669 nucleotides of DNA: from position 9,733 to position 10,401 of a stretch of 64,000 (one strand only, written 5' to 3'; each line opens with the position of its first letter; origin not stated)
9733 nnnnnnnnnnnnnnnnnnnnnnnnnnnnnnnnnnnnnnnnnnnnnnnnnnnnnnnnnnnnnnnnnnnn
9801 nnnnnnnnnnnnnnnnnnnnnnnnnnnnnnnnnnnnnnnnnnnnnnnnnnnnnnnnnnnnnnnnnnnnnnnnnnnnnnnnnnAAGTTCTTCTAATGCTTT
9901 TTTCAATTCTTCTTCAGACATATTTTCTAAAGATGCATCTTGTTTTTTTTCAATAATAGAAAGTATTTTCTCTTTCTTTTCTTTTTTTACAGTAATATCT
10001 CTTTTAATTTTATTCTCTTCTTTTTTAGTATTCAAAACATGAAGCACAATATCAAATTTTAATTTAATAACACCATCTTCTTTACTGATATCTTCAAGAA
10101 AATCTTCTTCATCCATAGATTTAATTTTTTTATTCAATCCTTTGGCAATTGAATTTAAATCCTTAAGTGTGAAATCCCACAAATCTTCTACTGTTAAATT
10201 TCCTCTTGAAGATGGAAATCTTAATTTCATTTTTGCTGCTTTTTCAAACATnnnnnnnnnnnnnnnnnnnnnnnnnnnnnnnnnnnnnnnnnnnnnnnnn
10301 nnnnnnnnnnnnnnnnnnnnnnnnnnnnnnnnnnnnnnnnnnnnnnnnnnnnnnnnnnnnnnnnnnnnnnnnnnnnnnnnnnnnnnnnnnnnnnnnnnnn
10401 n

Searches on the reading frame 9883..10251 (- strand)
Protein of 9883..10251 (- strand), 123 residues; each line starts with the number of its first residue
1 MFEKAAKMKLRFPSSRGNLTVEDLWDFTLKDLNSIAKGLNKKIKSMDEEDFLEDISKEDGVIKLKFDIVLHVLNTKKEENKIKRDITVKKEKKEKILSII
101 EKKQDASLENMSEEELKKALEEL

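Call 19: search_protein_families(library=phrogs, proteins=[window:9883-10251:-], max_evalue=0.001)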
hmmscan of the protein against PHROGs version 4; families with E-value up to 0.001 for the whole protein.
window:9883-10251:- (123 aa): 1 family
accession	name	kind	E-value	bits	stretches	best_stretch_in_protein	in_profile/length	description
phrog_2018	-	unknown function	3e-36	125.5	1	1-123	5-132/132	-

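Call 22: search_protein_families(library=pfam, proteins=[window:9883-10251:-], max_evalue=0.01)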
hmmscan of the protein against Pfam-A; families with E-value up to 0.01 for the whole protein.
window:9883-10251:- (123 aa): 0 families

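Call 59: search_solved_structures(query=A4, max_evalue=10, show_alignments=3)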
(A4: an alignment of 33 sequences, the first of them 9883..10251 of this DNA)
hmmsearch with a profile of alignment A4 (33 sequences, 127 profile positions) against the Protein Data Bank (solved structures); distinct sequences matched with E-value up to 10: 2.
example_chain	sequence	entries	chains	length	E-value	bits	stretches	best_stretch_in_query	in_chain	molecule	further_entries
7olc_Lh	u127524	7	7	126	0.27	14.5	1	19-82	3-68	Dolichyl-diphosphooligosaccharide--protein glycotransferase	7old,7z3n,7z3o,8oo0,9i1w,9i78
7z4b_EA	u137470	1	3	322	0.47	13.7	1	16-48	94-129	Putative tail tip fiber protein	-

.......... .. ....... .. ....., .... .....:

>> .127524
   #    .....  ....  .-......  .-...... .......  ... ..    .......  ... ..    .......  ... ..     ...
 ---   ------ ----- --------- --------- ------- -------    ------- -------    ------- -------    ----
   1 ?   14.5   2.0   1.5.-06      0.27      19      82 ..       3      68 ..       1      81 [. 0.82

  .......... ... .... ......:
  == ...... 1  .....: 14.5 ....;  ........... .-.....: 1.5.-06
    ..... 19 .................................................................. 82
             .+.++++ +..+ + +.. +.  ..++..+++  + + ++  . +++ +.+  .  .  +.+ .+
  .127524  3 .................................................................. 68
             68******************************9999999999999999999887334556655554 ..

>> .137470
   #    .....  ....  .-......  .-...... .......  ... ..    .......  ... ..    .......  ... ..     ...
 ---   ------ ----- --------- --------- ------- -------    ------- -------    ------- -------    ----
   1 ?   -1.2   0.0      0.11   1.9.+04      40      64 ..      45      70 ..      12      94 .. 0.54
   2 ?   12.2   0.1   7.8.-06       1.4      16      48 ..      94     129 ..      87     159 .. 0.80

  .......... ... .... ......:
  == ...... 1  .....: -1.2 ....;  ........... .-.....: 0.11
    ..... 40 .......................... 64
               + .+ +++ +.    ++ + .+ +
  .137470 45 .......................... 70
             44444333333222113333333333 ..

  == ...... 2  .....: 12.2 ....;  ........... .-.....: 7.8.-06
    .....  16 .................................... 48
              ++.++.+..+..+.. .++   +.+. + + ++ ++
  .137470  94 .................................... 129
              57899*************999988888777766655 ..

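Call 94: find_homologous_proteins(query=A4, max_evalue=0.001)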
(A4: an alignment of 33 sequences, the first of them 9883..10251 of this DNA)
Query A4 (33 sequences) (123 aa, profile of the alignment): 1913 proteins with E <= 0.001 among 8000 candidates; the best 120 are listed.
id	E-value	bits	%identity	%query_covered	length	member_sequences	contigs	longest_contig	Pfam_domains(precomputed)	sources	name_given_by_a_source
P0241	4.7e-46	174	43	100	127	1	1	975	-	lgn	-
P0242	6.1e-46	173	42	100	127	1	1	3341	-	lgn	-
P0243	9.6e-46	173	41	100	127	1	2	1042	-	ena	-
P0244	1.1e-45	173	42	100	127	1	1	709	-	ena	-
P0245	2.3e-45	172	42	100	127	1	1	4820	-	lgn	-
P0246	2.7e-45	171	41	100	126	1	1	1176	-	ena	-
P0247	4.1e-45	171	42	100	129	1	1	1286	-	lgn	-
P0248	5.0e-45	171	44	100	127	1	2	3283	-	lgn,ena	-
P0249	8.9e-45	170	41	100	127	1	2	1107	-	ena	-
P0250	9.1e-45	170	41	100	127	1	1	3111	-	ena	-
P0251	1.0e-44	169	42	100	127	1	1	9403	-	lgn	-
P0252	1.3e-44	169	44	100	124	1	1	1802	-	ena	-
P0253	1.5e-44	169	46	100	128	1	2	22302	-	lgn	-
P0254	1.9e-44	169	42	100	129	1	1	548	-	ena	-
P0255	2.1e-44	168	38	100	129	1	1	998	-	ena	-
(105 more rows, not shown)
